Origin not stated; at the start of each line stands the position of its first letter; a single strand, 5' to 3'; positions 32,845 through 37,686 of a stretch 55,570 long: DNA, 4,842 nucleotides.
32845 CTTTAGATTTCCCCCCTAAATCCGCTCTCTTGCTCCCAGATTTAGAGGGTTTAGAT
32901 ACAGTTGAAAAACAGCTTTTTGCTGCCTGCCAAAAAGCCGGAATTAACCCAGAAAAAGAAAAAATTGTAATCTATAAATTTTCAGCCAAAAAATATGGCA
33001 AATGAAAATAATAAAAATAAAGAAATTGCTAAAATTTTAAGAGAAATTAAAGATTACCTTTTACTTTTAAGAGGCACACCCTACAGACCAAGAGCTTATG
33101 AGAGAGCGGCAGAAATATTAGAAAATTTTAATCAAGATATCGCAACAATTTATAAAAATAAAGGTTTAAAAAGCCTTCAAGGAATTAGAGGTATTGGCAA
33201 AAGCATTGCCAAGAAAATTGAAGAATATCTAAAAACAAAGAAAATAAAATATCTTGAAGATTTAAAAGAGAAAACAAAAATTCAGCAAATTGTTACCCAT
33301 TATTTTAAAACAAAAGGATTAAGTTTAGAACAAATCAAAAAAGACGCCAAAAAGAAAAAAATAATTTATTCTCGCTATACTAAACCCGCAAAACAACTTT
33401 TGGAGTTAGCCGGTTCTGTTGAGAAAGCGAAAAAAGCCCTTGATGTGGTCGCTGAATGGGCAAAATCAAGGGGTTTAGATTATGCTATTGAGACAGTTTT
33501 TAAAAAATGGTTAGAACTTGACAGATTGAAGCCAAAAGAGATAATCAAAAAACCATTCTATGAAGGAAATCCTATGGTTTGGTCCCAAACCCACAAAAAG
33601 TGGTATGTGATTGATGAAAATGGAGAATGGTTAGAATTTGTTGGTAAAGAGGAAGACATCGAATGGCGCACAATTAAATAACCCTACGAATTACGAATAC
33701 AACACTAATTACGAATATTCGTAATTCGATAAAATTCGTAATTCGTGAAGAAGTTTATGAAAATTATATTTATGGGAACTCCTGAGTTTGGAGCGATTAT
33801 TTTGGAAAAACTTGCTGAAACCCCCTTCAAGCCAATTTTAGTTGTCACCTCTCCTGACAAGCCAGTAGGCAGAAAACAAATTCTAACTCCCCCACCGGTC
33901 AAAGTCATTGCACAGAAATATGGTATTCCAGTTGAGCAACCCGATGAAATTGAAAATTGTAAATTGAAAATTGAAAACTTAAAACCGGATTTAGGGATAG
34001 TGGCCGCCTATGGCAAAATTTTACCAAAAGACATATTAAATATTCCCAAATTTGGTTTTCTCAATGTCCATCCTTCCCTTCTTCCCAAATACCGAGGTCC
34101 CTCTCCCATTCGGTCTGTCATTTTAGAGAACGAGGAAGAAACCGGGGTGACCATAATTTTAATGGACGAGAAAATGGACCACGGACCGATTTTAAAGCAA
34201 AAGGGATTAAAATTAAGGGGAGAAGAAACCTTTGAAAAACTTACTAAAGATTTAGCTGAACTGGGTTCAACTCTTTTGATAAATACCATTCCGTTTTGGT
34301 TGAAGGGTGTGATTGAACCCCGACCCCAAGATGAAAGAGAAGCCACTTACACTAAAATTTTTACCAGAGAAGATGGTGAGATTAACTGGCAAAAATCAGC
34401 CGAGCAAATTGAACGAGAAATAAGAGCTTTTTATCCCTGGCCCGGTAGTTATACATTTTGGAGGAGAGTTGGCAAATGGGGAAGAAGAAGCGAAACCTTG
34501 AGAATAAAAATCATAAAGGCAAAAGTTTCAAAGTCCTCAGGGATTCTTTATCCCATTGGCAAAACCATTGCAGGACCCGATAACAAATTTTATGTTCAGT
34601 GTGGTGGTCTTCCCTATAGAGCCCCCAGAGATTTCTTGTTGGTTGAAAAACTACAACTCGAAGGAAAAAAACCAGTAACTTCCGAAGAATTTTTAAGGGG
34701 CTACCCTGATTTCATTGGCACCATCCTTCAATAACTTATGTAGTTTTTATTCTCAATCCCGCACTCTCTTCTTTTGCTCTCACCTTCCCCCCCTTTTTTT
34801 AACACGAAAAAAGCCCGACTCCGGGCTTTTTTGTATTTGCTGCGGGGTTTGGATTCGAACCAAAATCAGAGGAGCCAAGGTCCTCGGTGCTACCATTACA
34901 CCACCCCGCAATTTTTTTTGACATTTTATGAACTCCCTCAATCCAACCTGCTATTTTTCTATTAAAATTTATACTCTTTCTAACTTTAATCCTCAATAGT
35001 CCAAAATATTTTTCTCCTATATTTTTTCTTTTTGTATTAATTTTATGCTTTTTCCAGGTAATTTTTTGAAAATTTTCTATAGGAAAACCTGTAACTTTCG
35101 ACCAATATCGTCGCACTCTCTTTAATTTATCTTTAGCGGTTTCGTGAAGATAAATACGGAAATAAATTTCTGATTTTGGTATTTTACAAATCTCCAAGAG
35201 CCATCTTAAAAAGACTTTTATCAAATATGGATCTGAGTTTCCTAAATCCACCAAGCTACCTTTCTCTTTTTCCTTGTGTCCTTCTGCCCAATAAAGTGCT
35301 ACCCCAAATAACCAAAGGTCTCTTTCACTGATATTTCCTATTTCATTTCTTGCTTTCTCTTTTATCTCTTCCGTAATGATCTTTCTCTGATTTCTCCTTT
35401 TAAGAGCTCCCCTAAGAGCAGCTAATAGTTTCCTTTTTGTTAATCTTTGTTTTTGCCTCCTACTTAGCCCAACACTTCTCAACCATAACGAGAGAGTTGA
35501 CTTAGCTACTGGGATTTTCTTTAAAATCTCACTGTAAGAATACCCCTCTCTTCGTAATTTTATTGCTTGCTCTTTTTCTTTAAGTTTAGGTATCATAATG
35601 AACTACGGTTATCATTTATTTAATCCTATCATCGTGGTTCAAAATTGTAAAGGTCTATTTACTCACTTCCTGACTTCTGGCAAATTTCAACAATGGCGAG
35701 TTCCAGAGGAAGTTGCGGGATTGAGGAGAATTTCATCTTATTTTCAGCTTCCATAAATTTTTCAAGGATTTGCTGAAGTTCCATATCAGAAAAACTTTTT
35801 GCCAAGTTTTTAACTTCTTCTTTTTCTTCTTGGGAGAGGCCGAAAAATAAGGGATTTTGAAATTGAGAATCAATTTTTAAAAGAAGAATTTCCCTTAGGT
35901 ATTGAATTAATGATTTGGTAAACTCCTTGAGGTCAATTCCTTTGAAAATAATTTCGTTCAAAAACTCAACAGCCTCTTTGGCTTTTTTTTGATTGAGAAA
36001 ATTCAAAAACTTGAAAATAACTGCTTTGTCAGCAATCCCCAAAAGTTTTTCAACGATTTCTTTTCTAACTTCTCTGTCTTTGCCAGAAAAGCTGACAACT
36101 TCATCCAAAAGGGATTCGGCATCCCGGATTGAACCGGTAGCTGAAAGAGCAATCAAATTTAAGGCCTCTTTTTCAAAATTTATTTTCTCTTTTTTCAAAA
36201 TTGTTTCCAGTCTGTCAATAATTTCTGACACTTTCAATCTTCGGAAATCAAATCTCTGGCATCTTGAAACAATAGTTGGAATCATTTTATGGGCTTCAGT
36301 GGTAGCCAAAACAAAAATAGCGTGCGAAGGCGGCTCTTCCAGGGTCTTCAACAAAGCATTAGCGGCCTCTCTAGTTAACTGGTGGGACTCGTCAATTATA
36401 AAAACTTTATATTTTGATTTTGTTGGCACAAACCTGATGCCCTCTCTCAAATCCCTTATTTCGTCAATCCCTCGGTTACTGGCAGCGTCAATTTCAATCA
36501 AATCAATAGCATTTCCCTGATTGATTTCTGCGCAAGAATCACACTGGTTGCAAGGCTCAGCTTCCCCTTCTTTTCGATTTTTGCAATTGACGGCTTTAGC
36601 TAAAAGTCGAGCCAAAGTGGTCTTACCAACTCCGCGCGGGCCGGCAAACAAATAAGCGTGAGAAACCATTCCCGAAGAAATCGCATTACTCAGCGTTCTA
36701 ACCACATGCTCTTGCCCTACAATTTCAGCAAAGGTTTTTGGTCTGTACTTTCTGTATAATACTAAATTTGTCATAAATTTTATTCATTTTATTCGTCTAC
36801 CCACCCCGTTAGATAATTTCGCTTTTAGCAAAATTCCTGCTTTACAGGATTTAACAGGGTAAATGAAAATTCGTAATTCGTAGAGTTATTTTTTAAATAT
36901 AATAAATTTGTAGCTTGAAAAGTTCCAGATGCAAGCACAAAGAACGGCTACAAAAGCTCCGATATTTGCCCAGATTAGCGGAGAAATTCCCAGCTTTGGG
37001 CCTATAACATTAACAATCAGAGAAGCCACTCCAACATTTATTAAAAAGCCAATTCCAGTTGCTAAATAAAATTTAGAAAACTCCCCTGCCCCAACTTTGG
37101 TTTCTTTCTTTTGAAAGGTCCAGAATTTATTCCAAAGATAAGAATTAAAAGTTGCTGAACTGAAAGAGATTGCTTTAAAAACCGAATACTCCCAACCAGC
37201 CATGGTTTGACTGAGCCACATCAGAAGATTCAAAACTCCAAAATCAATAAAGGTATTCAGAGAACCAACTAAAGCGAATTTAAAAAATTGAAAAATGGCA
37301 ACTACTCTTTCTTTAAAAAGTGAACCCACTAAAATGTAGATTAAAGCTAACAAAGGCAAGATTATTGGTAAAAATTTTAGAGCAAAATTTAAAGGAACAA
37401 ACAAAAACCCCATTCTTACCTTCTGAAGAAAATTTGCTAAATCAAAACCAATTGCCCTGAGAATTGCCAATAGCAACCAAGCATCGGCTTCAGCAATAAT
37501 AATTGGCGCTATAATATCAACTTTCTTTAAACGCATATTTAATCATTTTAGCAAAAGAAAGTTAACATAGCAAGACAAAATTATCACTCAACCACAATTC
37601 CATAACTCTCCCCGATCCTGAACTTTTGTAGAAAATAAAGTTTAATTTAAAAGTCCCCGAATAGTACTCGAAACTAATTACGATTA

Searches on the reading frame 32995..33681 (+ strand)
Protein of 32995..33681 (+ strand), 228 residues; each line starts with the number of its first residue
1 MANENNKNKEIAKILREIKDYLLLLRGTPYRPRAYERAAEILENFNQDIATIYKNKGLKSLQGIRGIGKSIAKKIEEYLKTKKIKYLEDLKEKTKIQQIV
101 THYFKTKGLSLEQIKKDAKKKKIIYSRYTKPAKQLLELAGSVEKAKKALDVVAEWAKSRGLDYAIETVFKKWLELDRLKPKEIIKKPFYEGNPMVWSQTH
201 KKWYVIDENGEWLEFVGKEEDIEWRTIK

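Call 79: search_protein_families(library=pfam, proteins=[window:32995-33681:+], max_evalue=0.00001)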
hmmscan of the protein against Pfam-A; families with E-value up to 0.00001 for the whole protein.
window:32995-33681:+ (228 aa): 1 family
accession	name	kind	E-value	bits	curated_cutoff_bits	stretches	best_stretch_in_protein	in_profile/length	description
PF14716.13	HHH_8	-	4.7e-17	62.6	30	1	6-83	1-72/73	Helix-hairpin-helix domain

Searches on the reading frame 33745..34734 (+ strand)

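Call 79: search_protein_families(library=pfam, proteins=[window:33745-34734:+], max_evalue=0.00001)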
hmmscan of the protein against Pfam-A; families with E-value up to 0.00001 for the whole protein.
window:33745-34734:+ (329 aa): 2 families
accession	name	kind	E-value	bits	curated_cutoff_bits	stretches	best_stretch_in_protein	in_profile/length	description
PF00551.24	Formyl_trans_N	-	7.3e-37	127.3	26.1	1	5-181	1-180/181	Formyl transferase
PF02911.23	Formyl_trans_C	-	9.5e-22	77.5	21.1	1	207-320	3-99/100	Formyl transferase, C-terminal domain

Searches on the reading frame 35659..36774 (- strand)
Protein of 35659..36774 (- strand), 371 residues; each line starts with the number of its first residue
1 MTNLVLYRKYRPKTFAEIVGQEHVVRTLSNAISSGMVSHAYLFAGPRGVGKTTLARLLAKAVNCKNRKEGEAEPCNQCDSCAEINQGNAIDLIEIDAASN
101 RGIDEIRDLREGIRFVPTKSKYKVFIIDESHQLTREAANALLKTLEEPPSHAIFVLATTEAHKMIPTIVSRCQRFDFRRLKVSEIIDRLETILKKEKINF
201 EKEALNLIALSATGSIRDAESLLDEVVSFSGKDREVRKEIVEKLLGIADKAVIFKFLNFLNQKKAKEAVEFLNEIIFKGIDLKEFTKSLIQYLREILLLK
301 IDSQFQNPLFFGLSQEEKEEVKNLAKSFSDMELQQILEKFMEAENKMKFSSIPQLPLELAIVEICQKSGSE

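Call 79: search_protein_families(library=pfam, proteins=[window:35659-36774:-], max_evalue=0.00001)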
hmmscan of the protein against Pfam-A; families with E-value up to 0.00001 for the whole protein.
window:35659-36774:- (371 aa): 5 families
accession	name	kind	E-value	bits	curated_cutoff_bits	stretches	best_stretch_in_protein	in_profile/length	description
PF13177.12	DNA_pol3_delta2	-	9.2e-51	172.4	27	1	20-180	1-160/161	DNA polymerase III, delta subunit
PF12169.13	DNA_pol3_gamma3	-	4.3e-15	56.2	24.4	1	236-366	1-129/143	DNA polymerase III subunits gamma and tau domain III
PF22608.2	DNAX_ATPase_lid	-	1.3e-14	54.1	27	1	185-231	2-48/49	DNA polymerase III clamp loader subunit, ATPase lid domain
PF00004.35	AAA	-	3e-14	54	21.2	1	42-178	2-126/131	ATPase family associated with various cellular activities (AAA)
PF05496.18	RuvB_N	-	1.2e-08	35.3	27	1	11-69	2-64/159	Holliday junction DNA helicase RuvB P-loop domain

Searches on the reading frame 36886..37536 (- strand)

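Call 79: search_protein_families(library=pfam, proteins=[window:36886-37536:-], max_evalue=0.00001)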
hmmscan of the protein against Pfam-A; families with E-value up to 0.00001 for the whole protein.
window:36886-37536:- (216 aa): 1 family
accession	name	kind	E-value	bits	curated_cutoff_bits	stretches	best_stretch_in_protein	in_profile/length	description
PF04138.20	GtrA_DPMS_TM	-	1.3e-21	77.5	26.1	1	86-214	1-117/117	GtrA/DPMS, transmembrane domain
